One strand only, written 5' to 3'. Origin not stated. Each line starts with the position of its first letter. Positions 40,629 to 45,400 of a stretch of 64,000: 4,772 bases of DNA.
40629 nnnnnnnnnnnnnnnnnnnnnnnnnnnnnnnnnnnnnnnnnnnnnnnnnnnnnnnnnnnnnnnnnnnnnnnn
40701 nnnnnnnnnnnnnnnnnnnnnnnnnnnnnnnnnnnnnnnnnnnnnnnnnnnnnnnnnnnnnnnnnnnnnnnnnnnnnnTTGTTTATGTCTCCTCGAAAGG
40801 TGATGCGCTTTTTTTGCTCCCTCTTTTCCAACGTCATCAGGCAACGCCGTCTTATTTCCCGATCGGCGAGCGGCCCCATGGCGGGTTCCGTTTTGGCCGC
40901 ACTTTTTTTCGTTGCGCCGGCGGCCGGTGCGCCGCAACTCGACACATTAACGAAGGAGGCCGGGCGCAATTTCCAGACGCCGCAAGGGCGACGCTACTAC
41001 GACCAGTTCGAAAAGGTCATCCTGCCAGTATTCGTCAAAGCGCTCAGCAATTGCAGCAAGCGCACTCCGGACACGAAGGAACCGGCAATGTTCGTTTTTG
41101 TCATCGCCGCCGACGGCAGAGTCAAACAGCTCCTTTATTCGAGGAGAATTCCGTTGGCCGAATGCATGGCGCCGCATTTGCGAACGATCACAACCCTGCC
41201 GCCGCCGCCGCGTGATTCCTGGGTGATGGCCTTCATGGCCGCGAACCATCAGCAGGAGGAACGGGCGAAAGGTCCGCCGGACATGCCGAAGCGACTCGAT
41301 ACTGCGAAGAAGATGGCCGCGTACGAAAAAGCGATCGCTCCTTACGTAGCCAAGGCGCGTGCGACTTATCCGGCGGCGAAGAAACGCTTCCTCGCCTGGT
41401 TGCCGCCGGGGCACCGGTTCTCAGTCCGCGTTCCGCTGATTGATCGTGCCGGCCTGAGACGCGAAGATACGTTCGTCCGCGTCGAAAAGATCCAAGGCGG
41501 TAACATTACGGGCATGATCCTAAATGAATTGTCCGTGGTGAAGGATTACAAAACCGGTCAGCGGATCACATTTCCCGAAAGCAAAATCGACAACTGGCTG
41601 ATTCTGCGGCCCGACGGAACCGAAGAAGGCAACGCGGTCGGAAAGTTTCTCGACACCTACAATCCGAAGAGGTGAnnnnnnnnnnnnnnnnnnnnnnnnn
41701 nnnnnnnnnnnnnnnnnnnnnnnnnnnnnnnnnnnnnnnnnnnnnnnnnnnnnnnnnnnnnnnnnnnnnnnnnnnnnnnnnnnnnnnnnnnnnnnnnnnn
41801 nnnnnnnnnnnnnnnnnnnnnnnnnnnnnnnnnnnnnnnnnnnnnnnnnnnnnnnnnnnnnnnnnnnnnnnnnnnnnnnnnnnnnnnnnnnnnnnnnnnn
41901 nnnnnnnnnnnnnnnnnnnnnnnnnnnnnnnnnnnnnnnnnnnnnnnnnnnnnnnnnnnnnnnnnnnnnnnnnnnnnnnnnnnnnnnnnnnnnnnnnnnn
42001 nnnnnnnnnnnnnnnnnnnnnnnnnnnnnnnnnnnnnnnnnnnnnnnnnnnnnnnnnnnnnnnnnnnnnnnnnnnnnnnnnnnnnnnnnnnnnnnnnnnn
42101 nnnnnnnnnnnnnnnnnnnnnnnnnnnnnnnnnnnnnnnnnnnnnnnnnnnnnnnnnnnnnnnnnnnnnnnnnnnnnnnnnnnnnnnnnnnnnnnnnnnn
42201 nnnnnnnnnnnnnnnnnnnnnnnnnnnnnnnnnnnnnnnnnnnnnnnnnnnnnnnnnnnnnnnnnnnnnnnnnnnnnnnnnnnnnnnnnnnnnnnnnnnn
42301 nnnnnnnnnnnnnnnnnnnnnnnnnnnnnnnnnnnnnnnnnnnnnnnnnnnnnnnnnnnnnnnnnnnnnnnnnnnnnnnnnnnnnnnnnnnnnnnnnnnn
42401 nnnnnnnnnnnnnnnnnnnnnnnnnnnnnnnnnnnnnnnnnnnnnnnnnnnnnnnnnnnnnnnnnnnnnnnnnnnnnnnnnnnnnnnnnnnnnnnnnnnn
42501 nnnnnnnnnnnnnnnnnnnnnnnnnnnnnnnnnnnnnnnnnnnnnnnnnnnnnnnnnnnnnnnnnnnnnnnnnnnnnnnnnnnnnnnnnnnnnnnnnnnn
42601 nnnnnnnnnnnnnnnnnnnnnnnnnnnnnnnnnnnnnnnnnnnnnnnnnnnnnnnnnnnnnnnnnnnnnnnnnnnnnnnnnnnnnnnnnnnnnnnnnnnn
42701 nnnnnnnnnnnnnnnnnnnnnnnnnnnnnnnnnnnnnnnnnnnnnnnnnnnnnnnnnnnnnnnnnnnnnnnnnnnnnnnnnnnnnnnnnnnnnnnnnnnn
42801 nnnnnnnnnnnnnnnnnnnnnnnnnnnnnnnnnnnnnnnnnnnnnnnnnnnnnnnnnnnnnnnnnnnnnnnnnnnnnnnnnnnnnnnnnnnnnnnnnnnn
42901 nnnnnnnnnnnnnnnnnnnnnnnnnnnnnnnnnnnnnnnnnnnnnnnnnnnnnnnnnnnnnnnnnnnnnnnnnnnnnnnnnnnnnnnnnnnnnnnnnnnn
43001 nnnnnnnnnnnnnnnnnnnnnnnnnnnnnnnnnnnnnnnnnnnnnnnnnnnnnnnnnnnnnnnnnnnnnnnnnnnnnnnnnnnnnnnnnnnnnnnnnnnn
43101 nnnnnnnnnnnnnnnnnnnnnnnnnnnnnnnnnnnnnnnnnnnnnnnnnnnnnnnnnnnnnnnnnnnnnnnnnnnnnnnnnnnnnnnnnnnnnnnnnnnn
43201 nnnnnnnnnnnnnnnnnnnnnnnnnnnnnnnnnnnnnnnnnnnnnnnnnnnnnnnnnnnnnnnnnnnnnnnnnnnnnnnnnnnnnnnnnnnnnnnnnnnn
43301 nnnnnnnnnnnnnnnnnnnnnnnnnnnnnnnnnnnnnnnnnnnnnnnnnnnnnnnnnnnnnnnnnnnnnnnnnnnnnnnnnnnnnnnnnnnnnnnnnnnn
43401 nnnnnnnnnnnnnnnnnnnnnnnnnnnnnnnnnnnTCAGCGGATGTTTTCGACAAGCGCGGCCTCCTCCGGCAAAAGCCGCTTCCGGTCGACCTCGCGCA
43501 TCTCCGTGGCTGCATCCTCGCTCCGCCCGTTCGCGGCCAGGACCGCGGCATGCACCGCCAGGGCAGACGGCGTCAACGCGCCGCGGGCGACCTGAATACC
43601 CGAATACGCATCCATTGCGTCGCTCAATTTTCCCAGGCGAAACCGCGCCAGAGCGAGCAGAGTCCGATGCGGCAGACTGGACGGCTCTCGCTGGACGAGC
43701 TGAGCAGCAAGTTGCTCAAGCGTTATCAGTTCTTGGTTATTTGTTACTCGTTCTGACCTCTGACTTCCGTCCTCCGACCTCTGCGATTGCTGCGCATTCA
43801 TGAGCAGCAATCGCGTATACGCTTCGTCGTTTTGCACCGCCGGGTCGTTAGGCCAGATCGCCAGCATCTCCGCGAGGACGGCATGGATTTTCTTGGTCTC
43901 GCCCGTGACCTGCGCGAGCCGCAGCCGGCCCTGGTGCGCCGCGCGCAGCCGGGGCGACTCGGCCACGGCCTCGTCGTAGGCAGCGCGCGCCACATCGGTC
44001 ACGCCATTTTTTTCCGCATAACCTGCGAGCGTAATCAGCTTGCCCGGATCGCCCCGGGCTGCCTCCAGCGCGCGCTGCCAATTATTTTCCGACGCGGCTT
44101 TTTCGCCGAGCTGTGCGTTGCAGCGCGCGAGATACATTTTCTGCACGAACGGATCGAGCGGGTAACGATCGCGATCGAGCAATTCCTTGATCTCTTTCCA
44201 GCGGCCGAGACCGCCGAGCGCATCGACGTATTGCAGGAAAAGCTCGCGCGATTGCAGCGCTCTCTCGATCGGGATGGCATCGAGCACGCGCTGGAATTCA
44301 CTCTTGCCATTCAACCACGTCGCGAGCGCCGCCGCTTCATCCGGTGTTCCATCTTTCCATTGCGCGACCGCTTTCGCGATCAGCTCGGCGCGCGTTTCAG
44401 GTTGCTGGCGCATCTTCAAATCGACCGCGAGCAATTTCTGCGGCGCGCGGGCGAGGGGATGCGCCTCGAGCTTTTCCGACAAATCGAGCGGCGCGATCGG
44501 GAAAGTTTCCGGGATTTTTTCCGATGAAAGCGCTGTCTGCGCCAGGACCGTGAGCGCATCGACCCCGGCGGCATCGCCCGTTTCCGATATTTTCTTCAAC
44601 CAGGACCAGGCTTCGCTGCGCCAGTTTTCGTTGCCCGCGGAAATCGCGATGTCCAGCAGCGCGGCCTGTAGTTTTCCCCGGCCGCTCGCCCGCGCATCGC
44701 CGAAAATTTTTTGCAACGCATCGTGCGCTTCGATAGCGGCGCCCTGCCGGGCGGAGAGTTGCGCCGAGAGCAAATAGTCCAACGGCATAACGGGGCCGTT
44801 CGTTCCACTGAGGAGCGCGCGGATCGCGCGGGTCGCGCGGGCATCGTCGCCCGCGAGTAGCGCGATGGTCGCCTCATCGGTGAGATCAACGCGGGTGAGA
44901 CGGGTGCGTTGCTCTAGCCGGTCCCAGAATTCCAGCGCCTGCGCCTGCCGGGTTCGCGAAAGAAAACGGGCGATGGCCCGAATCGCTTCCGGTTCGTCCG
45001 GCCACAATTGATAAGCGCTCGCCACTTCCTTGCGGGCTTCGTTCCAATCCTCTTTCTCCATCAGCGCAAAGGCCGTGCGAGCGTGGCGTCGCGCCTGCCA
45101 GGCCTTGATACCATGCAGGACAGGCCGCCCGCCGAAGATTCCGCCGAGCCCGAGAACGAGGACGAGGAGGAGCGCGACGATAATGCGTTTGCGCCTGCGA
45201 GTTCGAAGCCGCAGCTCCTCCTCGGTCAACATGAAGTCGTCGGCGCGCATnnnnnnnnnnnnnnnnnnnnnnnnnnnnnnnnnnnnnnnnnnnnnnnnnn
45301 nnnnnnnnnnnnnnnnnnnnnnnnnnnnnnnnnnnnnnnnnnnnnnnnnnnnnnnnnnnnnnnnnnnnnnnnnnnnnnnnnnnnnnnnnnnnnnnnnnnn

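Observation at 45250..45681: Four-helix-bundle (Avd / 23S-IVS protein family) gene inserted between exosortase and TPR genes, bracketed by inverted heptamer arms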

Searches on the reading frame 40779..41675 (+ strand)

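Call 55: search_protein_families(library=pfam, proteins=[window:40779-41675:+], max_evalue=0.0001)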
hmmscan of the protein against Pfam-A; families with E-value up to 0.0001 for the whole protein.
window:40779-41675:+ (298 aa): 1 family
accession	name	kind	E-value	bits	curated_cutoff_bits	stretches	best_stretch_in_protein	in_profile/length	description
PF10077.14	DUF2314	-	9.5e-06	26.2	22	1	209-282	31-106/134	Uncharacterized protein conserved in bacteria (DUF2314)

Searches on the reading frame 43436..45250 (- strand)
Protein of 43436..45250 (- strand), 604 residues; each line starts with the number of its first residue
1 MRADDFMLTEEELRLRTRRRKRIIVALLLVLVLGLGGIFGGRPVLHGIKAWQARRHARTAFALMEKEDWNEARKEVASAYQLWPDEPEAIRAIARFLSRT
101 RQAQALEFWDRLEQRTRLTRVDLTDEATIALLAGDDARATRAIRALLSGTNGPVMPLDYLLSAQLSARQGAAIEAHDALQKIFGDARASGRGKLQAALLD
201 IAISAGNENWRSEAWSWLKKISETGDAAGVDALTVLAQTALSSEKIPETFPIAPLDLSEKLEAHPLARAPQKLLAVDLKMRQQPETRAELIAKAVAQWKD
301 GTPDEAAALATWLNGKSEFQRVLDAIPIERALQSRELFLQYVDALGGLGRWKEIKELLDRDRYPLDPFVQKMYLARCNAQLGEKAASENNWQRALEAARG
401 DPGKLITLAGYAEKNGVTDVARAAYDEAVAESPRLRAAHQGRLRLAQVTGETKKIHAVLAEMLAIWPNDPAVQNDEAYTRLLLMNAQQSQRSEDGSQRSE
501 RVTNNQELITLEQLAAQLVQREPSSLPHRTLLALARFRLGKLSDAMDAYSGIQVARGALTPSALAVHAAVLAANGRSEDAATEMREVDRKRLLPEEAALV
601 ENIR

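Call 5: search_protein_families(library=pfam, proteins=[window:43436-45250:-], max_evalue=0.01)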
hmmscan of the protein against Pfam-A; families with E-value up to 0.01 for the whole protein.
window:43436-45250:- (604 aa): 1 family
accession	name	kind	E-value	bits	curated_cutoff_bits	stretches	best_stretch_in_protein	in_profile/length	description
PF13428.12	TPR_14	-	7e-05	23.6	23.5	0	58-95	6-43/44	Tetratricopeptide repeat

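Call 17: find_encoding_contigs(protein=window:43436-45250:-, flank=10000, max_places=6)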
Protein window:43436-45250:- (604 aa): 1 contig read that carries it; 1 place shown.
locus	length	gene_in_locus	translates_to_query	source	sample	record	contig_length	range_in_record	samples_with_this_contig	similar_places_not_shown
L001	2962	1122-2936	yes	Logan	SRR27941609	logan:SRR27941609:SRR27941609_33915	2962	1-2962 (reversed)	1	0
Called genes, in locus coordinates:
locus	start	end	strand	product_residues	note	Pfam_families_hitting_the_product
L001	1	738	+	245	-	?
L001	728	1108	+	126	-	PF05635:23S_rRNA_IVP, PF22296:bAvd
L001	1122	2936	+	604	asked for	PF13428:TPR_14 (faint)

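Call 31: find_homologous_proteins(query=window:43436-45250:-, max_evalue=1e-20)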
Query window:43436-45250:- (604 aa): 913 proteins with E <= 1e-20 among 8000 candidates; the best 120 are listed.
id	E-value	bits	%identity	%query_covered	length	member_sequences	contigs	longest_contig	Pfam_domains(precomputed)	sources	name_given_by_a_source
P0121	0.0e+0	1296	100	100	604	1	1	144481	PF13428.13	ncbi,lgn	ncbi:MAG: hypothetical protein V7609_797 [Verrucomicrobiota bacterium]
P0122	0.0e+0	1168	89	100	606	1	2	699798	PF13428.13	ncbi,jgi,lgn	ncbi:MAG: hypothetical protein QOJ45_2301 [Verrucomicrobiota bacterium]|jgi:tetratricopeptide (TPR) 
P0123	0.0e+0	1167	89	100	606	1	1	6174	PF13428.13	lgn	-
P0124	0.0e+0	1167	88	100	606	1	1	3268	PF13428.13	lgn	-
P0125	0.0e+0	1164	88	100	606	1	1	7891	PF13428.13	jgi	jgi:tetratricopeptide (TPR) repeat protein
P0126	0.0e+0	1163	90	99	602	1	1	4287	-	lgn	-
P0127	0.0e+0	1144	88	100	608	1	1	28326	-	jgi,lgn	jgi:tetratricopeptide (TPR) repeat protein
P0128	0.0e+0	1138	89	100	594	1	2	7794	PF13428.13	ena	-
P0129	0.0e+0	1128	88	100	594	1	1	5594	-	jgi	jgi:tetratricopeptide (TPR) repeat protein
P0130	0.0e+0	1126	87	100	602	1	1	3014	-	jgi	jgi:tetratricopeptide (TPR) repeat protein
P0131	0.0e+0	1121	87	100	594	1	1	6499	PF13428.13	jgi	jgi:Tfp pilus assembly protein PilF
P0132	0.0e+0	1119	87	100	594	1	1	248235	PF13428.13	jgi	jgi:hypothetical protein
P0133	0.0e+0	1113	94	92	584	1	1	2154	PF13428.13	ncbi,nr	ncbi:MAG: hypothetical protein LC627_00645, partial [Verrucomicrobiaceae bacterium]|nr:hypothetical 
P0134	0.0e+0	1106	87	99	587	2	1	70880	PF13428.13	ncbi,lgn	ncbi:MAG: hypothetical protein QOF24_441 [Verrucomicrobiota bacterium]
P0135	0.0e+0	1067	81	99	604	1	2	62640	PF13428.13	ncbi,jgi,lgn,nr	ncbi:MAG: hypothetical protein DLM73_14295 [Chthoniobacterales bacterium]|nr:MAG: hypothetical prote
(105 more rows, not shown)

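Call 33: find_related_loci(query=A1, collection=metagenome_contigs, flank=3500)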
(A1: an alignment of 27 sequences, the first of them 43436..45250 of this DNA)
Query A1 (604 aa) in metagenome_contigs; peptide patterns used: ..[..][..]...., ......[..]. (x = any residue, [..] = any of these).
227 stretches matched a pattern; 119 encode a relative of the query (tblastn E <= 1e-3); the best 80 are kept; 80 distinct loci.
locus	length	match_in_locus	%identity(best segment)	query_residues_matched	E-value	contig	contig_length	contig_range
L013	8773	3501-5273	73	2-604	0e+0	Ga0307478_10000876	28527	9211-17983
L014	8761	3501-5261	69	5-603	0e+0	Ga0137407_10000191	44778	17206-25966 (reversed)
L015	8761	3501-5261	69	5-603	0e+0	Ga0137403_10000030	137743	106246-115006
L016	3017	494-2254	72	5-603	0e+0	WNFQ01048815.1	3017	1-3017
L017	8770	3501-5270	71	2-603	0e+0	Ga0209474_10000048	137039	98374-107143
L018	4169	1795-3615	74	2-603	0e+0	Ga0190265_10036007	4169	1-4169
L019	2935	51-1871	75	2-603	0e+0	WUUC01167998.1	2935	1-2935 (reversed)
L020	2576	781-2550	68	5-604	0e+0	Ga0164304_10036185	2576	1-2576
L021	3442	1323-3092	68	5-604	0e+0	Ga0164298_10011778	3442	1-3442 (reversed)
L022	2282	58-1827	73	2-603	0e+0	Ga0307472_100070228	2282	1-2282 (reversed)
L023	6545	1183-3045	68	1-603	0e+0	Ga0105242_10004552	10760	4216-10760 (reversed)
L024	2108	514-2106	67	2-542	0e+0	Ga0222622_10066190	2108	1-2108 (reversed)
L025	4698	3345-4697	74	5-455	0e+0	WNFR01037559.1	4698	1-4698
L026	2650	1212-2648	72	5-482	0e+0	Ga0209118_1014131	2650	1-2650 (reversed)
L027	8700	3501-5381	54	2-600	0e+0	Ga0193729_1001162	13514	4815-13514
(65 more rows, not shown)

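Call 39: search_protein_families(library=ncbifam, proteins=[window:43436-45250:-], max_evalue=0.001)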
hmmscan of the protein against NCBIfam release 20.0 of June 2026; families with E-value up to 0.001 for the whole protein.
window:43436-45250:- (604 aa): 2 families
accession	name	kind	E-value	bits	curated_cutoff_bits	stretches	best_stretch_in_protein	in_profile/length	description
TIGR02917.1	PEP_TPR_lipo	equivalog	2.2e-06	25.9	312.2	1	374-479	131-236/899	XrtA/PEP-CTERM system TPR-repeat protein PrsT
NF033758.1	gliding_GltE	equivalog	0.00038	19.5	225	1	388-471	72-155/411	adventurous gliding motility TPR repeat lipoprotein GltE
